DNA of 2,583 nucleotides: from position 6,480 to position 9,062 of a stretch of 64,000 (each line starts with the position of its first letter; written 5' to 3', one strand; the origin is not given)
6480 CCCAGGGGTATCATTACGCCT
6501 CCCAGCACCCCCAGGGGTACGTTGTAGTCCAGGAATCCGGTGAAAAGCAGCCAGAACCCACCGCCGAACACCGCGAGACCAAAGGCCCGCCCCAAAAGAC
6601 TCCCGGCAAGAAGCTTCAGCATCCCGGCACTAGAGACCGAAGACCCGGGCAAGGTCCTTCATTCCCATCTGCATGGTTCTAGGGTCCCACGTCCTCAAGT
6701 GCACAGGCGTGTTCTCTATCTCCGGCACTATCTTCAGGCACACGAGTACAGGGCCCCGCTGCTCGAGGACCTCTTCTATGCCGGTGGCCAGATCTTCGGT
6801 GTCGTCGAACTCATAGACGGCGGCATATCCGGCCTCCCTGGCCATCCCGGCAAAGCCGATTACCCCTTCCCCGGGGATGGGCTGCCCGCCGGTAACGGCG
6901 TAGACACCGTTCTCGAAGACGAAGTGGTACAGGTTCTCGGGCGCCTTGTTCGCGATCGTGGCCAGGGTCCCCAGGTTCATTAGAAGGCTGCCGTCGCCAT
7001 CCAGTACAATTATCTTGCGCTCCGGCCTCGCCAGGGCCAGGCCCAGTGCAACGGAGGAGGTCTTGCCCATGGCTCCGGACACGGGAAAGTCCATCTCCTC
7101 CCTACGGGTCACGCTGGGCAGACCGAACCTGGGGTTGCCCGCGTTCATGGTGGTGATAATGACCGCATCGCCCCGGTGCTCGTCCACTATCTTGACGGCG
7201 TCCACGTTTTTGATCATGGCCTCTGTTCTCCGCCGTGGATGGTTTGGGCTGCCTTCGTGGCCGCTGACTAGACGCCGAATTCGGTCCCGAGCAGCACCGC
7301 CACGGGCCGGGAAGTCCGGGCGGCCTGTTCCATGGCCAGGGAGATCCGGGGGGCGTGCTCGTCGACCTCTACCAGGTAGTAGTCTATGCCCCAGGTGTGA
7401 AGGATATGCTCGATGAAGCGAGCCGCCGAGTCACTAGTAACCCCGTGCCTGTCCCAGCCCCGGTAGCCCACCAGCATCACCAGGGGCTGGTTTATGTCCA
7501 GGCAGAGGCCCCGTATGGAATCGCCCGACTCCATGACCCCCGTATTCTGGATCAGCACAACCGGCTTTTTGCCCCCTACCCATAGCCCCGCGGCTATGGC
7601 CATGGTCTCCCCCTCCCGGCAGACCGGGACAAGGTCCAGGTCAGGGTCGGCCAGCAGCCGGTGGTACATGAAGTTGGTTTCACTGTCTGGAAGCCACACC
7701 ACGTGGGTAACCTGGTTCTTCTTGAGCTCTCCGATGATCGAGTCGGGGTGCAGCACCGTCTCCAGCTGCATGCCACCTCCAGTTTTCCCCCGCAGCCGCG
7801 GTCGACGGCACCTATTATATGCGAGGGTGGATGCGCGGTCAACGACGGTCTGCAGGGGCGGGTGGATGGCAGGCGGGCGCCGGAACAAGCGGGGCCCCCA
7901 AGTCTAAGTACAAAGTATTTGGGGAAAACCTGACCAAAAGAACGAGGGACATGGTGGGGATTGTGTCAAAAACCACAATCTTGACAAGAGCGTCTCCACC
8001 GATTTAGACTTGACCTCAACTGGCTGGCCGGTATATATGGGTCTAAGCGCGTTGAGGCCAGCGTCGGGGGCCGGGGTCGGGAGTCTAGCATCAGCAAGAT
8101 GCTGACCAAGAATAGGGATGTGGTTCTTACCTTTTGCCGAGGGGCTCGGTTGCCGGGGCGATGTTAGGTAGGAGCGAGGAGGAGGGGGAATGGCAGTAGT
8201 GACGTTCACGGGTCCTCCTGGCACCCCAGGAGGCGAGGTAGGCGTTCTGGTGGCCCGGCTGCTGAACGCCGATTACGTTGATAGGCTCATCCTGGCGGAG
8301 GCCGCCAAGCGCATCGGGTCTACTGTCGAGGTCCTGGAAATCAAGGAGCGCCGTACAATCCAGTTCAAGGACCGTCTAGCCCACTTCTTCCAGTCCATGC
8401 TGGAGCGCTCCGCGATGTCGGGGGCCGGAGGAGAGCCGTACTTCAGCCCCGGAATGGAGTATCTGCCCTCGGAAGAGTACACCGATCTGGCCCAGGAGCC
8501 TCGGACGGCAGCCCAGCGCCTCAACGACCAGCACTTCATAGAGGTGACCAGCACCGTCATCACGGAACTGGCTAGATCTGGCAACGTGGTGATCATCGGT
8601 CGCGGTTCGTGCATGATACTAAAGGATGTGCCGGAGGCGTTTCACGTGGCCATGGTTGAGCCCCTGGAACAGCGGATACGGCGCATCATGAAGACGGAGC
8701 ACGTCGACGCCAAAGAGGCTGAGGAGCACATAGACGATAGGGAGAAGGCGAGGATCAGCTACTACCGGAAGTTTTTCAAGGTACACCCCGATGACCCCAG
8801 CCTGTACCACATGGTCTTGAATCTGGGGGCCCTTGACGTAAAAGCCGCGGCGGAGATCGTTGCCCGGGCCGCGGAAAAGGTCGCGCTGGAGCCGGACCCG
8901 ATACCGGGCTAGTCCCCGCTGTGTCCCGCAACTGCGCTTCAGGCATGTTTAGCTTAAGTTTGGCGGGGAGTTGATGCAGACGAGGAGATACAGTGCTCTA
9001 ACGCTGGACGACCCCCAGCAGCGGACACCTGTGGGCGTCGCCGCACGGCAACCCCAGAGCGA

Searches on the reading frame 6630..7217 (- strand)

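Call 18: search_protein_families(library=ncbifam, proteins=[window:6630-7217:-], max_evalue=1e-8)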
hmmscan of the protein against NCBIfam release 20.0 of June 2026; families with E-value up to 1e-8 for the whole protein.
window:6630-7217:- (195 aa): 7 families
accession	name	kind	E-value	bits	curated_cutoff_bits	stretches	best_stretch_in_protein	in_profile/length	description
TIGR03297.1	Ppyr-DeCO2ase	equivalog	8.6e-37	127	312.5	1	11-171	181-342/360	phosphonopyruvate decarboxylase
TIGR03846.1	sulfopy_beta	equivalog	1.1e-34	119.9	221.5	1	5-172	2-165/182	sulfopyruvate decarboxylase subunit beta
NF004813.0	PRK06163.1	equivalog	5.9e-34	117.5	240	1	14-165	26-174/202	hypothetical protein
NF006016.1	PRK08155.1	equivalog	2.2e-10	39.6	870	1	48-164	409-533/554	acetolactate synthase large subunit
NF005470.0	PRK07064.1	equivalog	1.2e-09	37.8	495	1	40-108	399-466/552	thiamine pyrophosphate-binding protein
NF005114.0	PRK06546.1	equivalog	2.2e-09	36.4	893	1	25-167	386-533/578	pyruvate dehydrogenase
NF005760.0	PRK07586.1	equivalog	2.6e-09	36.6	363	0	45-108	382-444/514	acetolactate synthase large subunit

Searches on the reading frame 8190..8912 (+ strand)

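Call 13: search_protein_families(library=ncbifam, proteins=[window:8190-8912:+], max_evalue=0.00001)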
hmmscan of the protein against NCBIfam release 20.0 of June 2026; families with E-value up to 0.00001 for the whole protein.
window:8190-8912:+ (240 aa): 1 family
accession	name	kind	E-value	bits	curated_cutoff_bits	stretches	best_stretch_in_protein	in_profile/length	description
TIGR02173.1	cyt_kin_arch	equivalog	7.8e-12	45.5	102.1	1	123-227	64-167/169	(d)CMP kinase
